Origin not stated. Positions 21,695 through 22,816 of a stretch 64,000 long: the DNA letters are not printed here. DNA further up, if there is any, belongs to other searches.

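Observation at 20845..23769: Uncharacterised tightly coupled operon: ACAD-fold flavoprotein + leaderless PhnD-type binding protein + radical SAM enzyme with an N-terminal extension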

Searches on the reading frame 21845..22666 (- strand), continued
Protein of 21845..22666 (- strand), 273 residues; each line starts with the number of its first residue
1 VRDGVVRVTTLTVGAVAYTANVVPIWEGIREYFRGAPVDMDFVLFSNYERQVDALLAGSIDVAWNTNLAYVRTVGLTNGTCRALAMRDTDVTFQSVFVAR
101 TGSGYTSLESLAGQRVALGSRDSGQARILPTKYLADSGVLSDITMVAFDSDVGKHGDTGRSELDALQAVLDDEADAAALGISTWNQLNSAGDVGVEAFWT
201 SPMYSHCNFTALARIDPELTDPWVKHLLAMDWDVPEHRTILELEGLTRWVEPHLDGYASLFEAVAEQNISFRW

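Call 42: search_solved_structures(query=A3, max_evalue=0.001, show_alignments=4)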
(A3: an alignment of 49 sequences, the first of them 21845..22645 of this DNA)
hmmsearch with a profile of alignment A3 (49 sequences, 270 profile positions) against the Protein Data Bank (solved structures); distinct sequences matched with E-value up to 0.001: 9.
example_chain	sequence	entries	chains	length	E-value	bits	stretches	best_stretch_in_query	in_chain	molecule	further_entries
7s6g_A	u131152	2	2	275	4.3e-25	91.9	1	31-257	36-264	Phosphonate ABC type transporter/ substrate binding component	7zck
5lq5_A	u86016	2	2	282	1.2e-20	77.4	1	29-259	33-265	Putative phosphonate binding protein for ABC transporter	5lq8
5o2j_A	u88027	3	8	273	8.2e-11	45.1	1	23-133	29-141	Probable phosphite transport system-binding protein PtxB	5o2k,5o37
5lv1_A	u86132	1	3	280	2.8e-10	43.3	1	13-136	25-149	PtxB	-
5jvb_A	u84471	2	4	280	2.7e-08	36.8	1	14-137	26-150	Phosphonate ABC transporter, periplasmic phosphonate-binding protein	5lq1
3n5l_A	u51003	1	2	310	3.1e-05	26.8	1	13-201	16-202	Binding protein component of ABC phosphonate transporter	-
3s4u_A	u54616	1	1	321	9.6e-05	25.2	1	31-239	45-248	PhnD, subunit of alkylphosphonate ABC transporter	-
3p7i_A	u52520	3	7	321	0.00011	25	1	31-239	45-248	PhnD, subunit of alkylphosphonate ABC transporter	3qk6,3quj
5ub3_A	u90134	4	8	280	0.00019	24.2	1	42-180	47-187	Phosphate-binding protein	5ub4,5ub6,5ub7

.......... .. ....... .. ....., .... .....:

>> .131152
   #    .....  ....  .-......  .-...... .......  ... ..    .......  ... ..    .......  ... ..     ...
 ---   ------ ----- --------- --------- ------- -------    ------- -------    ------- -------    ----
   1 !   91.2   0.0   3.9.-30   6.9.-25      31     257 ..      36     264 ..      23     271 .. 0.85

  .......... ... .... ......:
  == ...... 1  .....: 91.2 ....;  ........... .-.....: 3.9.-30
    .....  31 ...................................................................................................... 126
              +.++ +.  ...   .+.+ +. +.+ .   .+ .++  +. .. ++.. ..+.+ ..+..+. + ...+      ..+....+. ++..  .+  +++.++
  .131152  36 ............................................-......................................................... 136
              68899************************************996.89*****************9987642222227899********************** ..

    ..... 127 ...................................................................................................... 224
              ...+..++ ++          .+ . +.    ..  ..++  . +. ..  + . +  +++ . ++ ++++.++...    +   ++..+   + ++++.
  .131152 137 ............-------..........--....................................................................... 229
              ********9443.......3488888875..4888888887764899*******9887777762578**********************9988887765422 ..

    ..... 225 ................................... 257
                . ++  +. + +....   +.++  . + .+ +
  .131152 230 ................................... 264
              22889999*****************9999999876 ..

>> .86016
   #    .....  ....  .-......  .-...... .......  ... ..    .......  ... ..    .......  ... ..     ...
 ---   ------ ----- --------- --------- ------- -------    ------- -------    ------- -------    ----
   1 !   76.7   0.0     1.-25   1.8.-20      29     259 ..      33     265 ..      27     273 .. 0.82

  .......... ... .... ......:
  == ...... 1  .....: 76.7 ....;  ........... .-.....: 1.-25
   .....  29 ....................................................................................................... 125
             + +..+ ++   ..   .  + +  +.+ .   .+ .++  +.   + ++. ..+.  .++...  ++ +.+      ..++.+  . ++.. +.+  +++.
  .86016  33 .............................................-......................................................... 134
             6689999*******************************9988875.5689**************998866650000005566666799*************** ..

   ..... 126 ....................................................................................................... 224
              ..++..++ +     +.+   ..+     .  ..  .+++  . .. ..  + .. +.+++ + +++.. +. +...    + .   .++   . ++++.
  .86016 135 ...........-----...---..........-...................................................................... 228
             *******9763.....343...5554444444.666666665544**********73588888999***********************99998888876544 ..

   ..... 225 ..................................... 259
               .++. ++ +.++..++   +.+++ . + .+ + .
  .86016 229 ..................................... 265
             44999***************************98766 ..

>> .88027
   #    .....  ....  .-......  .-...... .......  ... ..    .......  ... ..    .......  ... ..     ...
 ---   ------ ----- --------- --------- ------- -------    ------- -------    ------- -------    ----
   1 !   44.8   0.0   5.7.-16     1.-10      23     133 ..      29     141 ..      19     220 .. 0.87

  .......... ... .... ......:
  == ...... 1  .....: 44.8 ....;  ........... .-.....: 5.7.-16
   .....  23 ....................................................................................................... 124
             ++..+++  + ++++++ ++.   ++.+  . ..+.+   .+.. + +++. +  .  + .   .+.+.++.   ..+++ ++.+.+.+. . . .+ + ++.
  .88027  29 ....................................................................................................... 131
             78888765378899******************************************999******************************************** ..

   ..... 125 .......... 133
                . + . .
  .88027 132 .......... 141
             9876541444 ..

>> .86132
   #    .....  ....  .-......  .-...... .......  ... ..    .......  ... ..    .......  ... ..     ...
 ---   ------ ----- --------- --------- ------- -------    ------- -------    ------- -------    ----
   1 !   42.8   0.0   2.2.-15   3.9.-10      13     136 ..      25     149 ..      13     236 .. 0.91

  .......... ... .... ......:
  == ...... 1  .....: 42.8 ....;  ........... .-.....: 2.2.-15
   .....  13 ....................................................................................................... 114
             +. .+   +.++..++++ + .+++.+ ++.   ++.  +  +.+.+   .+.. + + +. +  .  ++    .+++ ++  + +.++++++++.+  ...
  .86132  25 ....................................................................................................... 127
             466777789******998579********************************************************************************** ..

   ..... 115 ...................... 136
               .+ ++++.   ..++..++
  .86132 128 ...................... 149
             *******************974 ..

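Call 95: search_protein_representatives(protein=window:21845-22645:-)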
Query: 266 residues. Proteins with E-value up to 0.001 (for the whole library): 1223; up to 1e-10: 546; up to 1e-30: 95. The best 150 are listed.
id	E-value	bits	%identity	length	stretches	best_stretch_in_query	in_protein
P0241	9.2e-73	261.3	52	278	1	3-258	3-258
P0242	5.8e-70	252.1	50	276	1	3-257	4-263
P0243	9.0e-70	251.5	47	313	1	3-266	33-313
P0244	9.8e-69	248.1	50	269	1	3-258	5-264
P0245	1.7e-63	230.9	59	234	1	15-201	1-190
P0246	2.2e-59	217.5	46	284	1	1-262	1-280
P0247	5.8e-57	209.5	44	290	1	5-254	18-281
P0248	1.1e-56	208.6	45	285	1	3-255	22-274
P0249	3.4e-56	207.0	42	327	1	4-263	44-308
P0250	7.3e-56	205.9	41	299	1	3-261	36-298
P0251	2.8e-55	204.0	63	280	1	4-166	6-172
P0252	3.7e-54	200.3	43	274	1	3-258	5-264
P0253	2.3e-53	197.8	51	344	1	4-250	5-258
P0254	5.6e-53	196.5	55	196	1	4-186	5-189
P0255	7.6e-53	196.0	53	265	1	3-185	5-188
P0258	1.4e-51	191.9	32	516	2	6-258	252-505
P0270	9.1e-45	169.5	31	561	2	19-264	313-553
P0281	3.8e-41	157.7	40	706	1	5-258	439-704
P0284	1.1e-40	156.2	41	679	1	5-260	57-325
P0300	2.1e-36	142.1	39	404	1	4-259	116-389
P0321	2.3e-33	132.2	37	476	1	4-240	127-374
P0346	5.8e-29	117.8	38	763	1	43-259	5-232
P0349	1.3e-28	116.6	34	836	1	2-253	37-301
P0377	3.6e-26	108.6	37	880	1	4-253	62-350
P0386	8.3e-26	107.4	38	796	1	4-256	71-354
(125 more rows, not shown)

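Call 96: search_protein_families(library=pfam, proteins=[P0281, P0284, P0346, P0349, P0377, P0386, P0258, P0270, P0321, P0300], max_evalue=0.00001)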
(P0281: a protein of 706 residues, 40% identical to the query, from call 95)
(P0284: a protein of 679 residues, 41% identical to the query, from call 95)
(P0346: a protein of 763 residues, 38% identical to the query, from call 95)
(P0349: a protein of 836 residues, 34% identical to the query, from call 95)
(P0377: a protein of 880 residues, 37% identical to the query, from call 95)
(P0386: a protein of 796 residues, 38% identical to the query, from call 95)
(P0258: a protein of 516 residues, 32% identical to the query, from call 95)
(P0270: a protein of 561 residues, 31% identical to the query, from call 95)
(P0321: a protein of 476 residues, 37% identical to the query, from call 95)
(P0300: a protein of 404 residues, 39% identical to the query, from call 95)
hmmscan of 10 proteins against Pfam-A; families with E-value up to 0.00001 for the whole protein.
P0281 (706 aa): 4 families
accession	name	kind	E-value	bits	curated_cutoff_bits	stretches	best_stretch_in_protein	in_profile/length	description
PF00743.25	FMO-like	-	2.3e-24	86.2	22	2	21-141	124-242/532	Flavin-binding monooxygenase-like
PF12974.12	Phosphonate-bd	-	3.3e-22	79.5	27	1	450-683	13-230/242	ABC transporter, phosphonate, periplasmic substrate-binding protein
PF13738.12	Pyr_redox_3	-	7.6e-12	45.5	30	1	5-118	98-200/305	Pyridine nucleotide-disulphide oxidoreductase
PF07992.20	Pyr_redox_2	-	5.2e-08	33.1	26.1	1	30-115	93-175/291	Pyridine nucleotide-disulphide oxidoreductase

P0284 (679 aa): 7 families
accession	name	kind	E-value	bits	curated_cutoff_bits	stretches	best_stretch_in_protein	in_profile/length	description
PF00743.25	FMO-like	-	8.4e-33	114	22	1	342-567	3-240/532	Flavin-binding monooxygenase-like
PF12974.12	Phosphonate-bd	-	1.2e-23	84.2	27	1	67-235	12-172/242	ABC transporter, phosphonate, periplasmic substrate-binding protein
PF13738.12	Pyr_redox_3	-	8e-22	78.3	30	1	345-546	2-200/305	Pyridine nucleotide-disulphide oxidoreductase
PF07992.20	Pyr_redox_2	-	2.3e-15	57.3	26.1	1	342-542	2-174/291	Pyridine nucleotide-disulphide oxidoreductase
PF01266.30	DAO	-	1.7e-11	44.7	27.9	1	342-381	1-41/353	FAD dependent oxidoreductase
PF13450.12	NAD_binding_8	-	1.6e-08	35.1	21.9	1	345-395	1-52/68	NAD(P)-binding Rossmann-like domain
PF00070.33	Pyr_redox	-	1.7e-06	28.8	22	0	342-372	1-31/82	Pyridine nucleotide-disulphide oxidoreductase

P0346 (763 aa): 9 families
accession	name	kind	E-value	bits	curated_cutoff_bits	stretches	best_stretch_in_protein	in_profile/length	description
PF00743.25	FMO-like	-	8.1e-39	133.9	22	1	280-504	4-242/532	Flavin-binding monooxygenase-like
PF13738.12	Pyr_redox_3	-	1.2e-23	84.3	30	1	282-482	2-201/305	Pyridine nucleotide-disulphide oxidoreductase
PF07992.20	Pyr_redox_2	-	4e-23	82.7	26.1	1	280-479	3-176/291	Pyridine nucleotide-disulphide oxidoreductase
PF12974.12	Phosphonate-bd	-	1.1e-22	81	27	1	5-211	41-231/242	ABC transporter, phosphonate, periplasmic substrate-binding protein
PF01266.30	DAO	-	2.9e-10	40.7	27.9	0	280-314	2-37/353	FAD dependent oxidoreductase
PF13450.12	NAD_binding_8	-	1.2e-08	35.5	21.9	1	282-321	1-40/68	NAD(P)-binding Rossmann-like domain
PF13434.12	Lys_Orn_oxgnase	-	2e-07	30.9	21.3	1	346-479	91-224/339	L-lysine 6-monooxygenase/L-ornithine 5-monooxygenase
PF13454.12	NAD_binding_9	-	4.5e-06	27.2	21.8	0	282-319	2-44/155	FAD-NAD(P)-binding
PF00070.33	Pyr_redox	-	6.4e-06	27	22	0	446-478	1-32/82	Pyridine nucleotide-disulphide oxidoreductase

P0349 (836 aa): 7 families
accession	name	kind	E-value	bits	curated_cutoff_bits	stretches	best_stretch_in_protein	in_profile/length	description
PF00743.25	FMO-like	-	2.6e-39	135.5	22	2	343-575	3-242/532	Flavin-binding monooxygenase-like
PF07992.20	Pyr_redox_2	-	3.6e-17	63.2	26.1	1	344-550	3-176/291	Pyridine nucleotide-disulphide oxidoreductase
PF13738.12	Pyr_redox_3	-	5e-14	52.7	30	1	346-553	2-201/305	Pyridine nucleotide-disulphide oxidoreductase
PF12974.12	Phosphonate-bd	-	9.5e-13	48.5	27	1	50-180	12-145/242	ABC transporter, phosphonate, periplasmic substrate-binding protein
PF13434.12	Lys_Orn_oxgnase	-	6.7e-10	39.1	21.3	1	430-547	108-221/339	L-lysine 6-monooxygenase/L-ornithine 5-monooxygenase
PF13450.12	NAD_binding_8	-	1.1e-07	32.4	21.9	1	346-384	1-39/68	NAD(P)-binding Rossmann-like domain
PF00070.33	Pyr_redox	-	9.3e-07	29.7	22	0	343-376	1-34/82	Pyridine nucleotide-disulphide oxidoreductase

P0377 (880 aa): 9 families
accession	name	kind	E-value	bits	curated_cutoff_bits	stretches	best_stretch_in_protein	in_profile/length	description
PF00743.25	FMO-like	-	6.1e-38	131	22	2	385-617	2-242/532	Flavin-binding monooxygenase-like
PF07992.20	Pyr_redox_2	-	4.8e-22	79.2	26.1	1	386-593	2-177/291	Pyridine nucleotide-disulphide oxidoreductase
PF13738.12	Pyr_redox_3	-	2.1e-17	63.7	30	1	389-595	2-201/305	Pyridine nucleotide-disulphide oxidoreductase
PF12974.12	Phosphonate-bd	-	2.1e-13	50.7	27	1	75-223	14-149/242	ABC transporter, phosphonate, periplasmic substrate-binding protein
PF13434.12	Lys_Orn_oxgnase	-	9.4e-10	38.6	21.3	1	453-591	90-223/339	L-lysine 6-monooxygenase/L-ornithine 5-monooxygenase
PF01266.30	DAO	-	8.6e-09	35.8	27.9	0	386-420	1-35/353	FAD dependent oxidoreductase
PF01593.30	Amino_oxidase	-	1.9e-08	34.5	19.8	0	471-531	213-272/443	Flavin containing amine oxidoreductase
PF00070.33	Pyr_redox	-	4.2e-08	34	22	0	559-592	1-33/82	Pyridine nucleotide-disulphide oxidoreductase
PF13450.12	NAD_binding_8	-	6.8e-06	26.7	21.9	0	389-425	1-37/68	NAD(P)-binding Rossmann-like domain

P0386 (796 aa): 10 families
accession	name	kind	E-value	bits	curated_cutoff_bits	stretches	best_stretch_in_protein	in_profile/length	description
PF00743.25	FMO-like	-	1.3e-27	96.9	22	1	401-632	3-242/532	Flavin-binding monooxygenase-like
PF07992.20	Pyr_redox_2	-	4.1e-19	69.5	26.1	1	401-605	2-174/291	Pyridine nucleotide-disulphide oxidoreductase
PF13738.12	Pyr_redox_3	-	7e-19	68.6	30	1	404-610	2-201/305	Pyridine nucleotide-disulphide oxidoreductase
PF12974.12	Phosphonate-bd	-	4.5e-12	46.3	27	1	105-236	22-150/242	ABC transporter, phosphonate, periplasmic substrate-binding protein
PF01266.30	DAO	-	1.8e-10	41.3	27.9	0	402-438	2-36/353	FAD dependent oxidoreductase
PF13450.12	NAD_binding_8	-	2.7e-08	34.4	21.9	1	404-441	1-38/68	NAD(P)-binding Rossmann-like domain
PF00070.33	Pyr_redox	-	1.1e-07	32.7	22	0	402-434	2-34/82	Pyridine nucleotide-disulphide oxidoreductase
PF01593.30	Amino_oxidase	-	2.6e-06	27.4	19.8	0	477-544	205-264/443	Flavin containing amine oxidoreductase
PF13434.12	Lys_Orn_oxgnase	-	2.8e-06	27.2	21.3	0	468-605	90-222/339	L-lysine 6-monooxygenase/L-ornithine 5-monooxygenase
PF00890.30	FAD_binding_2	-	9.6e-06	25.5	20.4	0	402-451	2-49/414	FAD binding domain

P0258 (516 aa): 3 families
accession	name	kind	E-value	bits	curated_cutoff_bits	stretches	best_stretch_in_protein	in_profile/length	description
PF12974.12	Phosphonate-bd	-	2.4e-53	181.5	27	2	257-477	7-225/242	ABC transporter, phosphonate, periplasmic substrate-binding protein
PF09084.16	NMT1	-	7.9e-16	59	20.5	1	60-167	67-170/216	NMT1/THI5 like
PF04069.17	OpuAC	-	2.4e-06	27.8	21.2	0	6-149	22-181/257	Substrate binding domain of ABC-type glycine betaine transport system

P0270 (561 aa): 3 families
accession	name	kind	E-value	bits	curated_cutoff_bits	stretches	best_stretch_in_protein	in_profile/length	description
PF12974.12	Phosphonate-bd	-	8.6e-131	435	27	2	33-271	1-238/242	ABC transporter, phosphonate, periplasmic substrate-binding protein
PF09084.16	NMT1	-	2.3e-12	47.7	20.5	1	59-203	19-155/216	NMT1/THI5 like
PF16868.10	NMT1_3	-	1.3e-07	31.9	27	0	338-460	53-168/289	NMT1-like family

P0321 (476 aa): 1 family
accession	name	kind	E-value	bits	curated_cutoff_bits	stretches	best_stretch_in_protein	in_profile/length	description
PF12974.12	Phosphonate-bd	-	2.8e-24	86.3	27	1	140-372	14-236/242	ABC transporter, phosphonate, periplasmic substrate-binding protein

P0300 (404 aa): 1 family
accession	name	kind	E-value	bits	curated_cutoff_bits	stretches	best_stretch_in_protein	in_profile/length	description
PF12974.12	Phosphonate-bd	-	1.3e-18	67.7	27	1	129-363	14-226/242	ABC transporter, phosphonate, periplasmic substrate-binding protein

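Call 97: find_encoding_contigs(protein=P0284, flank=8000, max_places=4)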
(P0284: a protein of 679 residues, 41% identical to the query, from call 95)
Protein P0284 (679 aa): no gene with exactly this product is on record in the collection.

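Call 98: list_cluster_members(proteins=[P0284, P0346, P0349, P0377, P0281, P0386])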
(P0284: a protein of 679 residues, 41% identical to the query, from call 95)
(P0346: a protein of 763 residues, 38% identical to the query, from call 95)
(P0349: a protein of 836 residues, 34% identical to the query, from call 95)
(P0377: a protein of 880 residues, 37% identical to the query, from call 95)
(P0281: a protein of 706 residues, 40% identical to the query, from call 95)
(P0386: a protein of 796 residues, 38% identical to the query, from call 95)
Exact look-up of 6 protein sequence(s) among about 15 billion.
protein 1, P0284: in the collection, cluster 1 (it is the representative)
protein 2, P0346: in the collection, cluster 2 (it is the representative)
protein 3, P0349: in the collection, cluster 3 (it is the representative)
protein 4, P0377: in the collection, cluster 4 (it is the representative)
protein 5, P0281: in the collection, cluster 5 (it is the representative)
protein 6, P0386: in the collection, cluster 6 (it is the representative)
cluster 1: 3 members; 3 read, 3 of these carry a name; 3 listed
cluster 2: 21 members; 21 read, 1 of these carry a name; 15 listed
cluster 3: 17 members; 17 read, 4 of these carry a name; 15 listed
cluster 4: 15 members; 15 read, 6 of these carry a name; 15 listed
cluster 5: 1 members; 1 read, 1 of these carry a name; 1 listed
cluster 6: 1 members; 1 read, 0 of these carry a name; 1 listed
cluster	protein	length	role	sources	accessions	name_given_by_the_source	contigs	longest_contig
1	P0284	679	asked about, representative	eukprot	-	TRINITY_DN9245_c0_g1_i6.p1 TRINITY_DN9245_c0_g1~~TRINITY_DN9245_c0_g1_i6.p1 ORF ...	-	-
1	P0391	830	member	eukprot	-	TRINITY_DN9245_c0_g1_i1.p1 TRINITY_DN9245_c0_g1~~TRINITY_DN9245_c0_g1_i1.p1 ORF ...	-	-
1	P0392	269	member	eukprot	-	TRINITY_DN9245_c0_g1_i9.p1 TRINITY_DN9245_c0_g1~~TRINITY_DN9245_c0_g1_i9.p1 ORF ...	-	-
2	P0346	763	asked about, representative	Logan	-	-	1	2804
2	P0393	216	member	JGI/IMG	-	cation diffusion facilitator CzcD-associated flavoprotein CzcO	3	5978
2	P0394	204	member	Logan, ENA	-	-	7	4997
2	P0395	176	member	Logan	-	-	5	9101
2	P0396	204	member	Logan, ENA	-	-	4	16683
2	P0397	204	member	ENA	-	-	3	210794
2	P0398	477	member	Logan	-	-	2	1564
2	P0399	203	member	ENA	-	-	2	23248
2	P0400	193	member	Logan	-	-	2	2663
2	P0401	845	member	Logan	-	-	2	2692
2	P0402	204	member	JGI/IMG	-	-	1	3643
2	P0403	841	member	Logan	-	-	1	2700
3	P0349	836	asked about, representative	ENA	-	-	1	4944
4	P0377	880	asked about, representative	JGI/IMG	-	-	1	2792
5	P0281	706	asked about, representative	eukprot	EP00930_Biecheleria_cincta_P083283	TRINITY_DN72889_c0_g1_i1.p1 TRINITY_DN72889_c0_g1~~TRINITY_DN72889_c0_g1_i1.p1 ORF ...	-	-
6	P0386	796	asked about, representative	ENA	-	-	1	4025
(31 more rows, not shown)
